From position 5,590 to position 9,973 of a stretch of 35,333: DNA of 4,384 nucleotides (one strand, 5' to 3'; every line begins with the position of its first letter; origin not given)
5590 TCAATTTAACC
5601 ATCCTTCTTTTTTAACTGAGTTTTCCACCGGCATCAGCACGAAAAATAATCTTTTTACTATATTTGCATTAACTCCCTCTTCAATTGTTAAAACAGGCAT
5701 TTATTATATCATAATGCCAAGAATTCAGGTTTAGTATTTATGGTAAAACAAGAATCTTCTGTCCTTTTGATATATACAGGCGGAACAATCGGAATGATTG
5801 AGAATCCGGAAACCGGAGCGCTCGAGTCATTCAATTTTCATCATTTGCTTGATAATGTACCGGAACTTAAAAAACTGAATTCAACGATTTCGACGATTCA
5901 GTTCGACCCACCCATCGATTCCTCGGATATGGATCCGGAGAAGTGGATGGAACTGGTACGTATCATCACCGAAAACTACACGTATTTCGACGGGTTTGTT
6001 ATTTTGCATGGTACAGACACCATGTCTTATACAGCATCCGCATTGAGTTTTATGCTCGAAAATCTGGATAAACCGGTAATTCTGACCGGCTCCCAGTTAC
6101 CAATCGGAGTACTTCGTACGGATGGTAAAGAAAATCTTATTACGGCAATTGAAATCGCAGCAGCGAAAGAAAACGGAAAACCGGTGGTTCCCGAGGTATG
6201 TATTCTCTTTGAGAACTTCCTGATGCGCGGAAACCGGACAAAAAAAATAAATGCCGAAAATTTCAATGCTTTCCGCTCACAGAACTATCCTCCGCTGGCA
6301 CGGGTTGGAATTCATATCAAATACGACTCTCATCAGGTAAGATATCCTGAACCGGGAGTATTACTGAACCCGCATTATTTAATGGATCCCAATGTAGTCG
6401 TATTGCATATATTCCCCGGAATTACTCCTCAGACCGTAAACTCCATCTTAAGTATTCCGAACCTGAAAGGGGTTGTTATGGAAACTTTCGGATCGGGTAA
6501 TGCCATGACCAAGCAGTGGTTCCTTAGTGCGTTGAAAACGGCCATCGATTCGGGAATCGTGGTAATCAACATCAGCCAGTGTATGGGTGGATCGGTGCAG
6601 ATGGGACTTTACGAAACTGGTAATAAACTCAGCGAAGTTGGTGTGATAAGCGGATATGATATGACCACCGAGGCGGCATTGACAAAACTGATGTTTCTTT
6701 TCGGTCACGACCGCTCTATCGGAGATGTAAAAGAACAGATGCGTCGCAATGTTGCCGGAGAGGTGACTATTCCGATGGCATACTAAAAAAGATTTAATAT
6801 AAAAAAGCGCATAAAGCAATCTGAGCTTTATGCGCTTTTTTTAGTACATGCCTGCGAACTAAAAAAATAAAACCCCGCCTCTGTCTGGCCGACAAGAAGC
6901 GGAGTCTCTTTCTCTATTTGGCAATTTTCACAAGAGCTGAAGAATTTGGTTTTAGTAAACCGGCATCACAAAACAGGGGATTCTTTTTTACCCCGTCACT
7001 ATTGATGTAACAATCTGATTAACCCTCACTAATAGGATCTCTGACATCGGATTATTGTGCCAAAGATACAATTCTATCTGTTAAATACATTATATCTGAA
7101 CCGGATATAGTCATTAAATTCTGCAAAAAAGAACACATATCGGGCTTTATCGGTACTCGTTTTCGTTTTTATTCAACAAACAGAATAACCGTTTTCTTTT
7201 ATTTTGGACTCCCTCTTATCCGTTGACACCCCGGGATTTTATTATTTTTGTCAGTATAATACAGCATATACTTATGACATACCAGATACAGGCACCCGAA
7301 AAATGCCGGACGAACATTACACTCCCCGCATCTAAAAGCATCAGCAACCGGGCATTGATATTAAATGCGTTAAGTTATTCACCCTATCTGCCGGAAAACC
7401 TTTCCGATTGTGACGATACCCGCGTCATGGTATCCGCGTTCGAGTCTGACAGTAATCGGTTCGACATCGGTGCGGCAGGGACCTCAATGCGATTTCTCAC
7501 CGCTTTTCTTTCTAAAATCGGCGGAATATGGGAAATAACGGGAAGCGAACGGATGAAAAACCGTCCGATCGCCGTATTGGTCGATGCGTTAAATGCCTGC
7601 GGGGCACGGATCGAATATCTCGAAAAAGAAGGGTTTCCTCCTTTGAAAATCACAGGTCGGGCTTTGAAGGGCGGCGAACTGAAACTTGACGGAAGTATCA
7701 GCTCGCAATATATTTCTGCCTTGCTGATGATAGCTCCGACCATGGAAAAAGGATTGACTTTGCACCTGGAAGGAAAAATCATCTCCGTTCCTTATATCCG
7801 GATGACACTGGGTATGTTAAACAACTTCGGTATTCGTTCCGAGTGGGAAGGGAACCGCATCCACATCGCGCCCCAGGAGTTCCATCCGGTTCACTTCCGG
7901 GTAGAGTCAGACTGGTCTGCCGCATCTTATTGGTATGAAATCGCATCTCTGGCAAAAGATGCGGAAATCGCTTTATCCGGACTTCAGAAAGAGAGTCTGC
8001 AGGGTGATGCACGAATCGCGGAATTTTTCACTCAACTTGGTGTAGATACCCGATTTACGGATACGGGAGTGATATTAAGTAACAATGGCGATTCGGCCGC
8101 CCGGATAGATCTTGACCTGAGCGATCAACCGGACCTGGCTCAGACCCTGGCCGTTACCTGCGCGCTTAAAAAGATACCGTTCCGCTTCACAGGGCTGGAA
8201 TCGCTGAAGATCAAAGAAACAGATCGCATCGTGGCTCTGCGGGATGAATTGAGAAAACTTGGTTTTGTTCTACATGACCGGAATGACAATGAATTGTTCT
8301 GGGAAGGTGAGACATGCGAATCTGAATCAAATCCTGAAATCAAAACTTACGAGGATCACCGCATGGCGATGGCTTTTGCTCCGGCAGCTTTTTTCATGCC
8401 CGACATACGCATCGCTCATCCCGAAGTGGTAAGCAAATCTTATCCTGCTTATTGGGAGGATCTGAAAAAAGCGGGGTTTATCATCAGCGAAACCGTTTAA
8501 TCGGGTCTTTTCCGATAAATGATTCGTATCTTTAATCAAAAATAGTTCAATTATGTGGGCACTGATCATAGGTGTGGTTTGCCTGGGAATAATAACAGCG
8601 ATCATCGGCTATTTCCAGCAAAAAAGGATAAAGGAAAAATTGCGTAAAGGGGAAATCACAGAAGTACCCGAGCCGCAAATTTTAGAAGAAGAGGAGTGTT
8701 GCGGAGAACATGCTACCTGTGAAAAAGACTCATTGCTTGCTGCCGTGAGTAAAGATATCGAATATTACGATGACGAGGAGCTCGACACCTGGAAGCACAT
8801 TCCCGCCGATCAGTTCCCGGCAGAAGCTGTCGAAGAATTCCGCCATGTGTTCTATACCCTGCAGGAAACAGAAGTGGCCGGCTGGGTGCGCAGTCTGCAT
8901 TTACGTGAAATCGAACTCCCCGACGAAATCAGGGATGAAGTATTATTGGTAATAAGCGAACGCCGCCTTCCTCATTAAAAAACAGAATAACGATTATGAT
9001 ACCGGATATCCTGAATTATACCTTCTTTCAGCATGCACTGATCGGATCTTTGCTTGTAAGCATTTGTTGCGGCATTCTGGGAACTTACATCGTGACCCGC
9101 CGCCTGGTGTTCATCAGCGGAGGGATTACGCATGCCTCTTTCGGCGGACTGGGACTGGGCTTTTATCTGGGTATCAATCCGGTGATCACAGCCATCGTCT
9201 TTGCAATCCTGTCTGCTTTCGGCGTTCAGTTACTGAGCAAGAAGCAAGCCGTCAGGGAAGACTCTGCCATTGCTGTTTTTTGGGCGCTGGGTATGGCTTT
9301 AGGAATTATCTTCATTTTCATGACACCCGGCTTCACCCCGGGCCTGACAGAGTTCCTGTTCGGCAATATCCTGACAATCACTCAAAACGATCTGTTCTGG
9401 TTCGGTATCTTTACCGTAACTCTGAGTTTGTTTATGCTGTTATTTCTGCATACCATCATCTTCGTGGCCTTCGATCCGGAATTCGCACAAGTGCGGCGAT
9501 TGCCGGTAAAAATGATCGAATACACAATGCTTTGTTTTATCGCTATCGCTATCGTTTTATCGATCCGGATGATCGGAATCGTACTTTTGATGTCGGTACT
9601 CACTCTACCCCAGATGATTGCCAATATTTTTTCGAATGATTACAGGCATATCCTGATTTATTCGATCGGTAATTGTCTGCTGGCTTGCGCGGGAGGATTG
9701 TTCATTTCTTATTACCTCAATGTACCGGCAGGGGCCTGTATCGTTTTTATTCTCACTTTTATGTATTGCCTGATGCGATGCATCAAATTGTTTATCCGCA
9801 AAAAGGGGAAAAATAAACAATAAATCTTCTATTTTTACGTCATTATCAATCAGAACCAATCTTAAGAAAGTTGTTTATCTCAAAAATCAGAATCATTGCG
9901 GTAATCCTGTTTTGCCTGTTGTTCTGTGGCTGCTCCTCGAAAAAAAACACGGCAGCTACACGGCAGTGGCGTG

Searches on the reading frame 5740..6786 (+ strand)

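Call 54: search_protein_families(library=pfam, proteins=[window:5740-6786:+], max_evalue=0.00001)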
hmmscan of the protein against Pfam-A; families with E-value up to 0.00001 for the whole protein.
window:5740-6786:+ (348 aa): 2 families
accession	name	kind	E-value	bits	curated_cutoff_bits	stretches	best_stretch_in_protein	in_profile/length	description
PF00710.25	Asparaginase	-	6.4e-63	212.2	22.5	1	8-199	2-191/193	Asparaginase, N-terminal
PF17763.6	Asparaginase_C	-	2.9e-33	114.7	34.6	1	218-334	1-114/114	Glutaminase/Asparaginase C-terminal domain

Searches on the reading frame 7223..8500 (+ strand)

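Call 54: search_protein_families(library=pfam, proteins=[window:7223-8500:+], max_evalue=0.00001)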
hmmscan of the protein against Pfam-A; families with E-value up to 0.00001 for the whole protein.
window:7223-8500:+ (425 aa): 1 family
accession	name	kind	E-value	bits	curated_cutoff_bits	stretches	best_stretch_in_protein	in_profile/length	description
PF00275.25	EPSP_synthase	-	8.4e-83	278.8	22.8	1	73-414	78-417/417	EPSP synthase (3-phosphoshikimate 1-carboxyvinyltransferase)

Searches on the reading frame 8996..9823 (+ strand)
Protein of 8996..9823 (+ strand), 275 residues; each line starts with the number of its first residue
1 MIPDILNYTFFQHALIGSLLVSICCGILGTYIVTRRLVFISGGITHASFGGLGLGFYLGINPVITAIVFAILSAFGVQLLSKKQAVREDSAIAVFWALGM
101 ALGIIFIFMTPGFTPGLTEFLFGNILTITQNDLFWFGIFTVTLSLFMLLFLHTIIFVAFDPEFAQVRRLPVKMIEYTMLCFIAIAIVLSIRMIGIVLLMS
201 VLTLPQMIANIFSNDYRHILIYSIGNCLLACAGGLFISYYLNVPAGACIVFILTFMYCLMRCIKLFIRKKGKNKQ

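Call 54: search_protein_families(library=pfam, proteins=[window:8996-9823:+], max_evalue=0.00001)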
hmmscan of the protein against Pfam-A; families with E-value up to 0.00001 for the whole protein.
window:8996-9823:+ (275 aa): 1 family
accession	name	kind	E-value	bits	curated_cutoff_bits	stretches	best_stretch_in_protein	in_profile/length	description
PF00950.22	ABC-3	-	6.5e-68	229.5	20.1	1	8-259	2-253/258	ABC 3 transport family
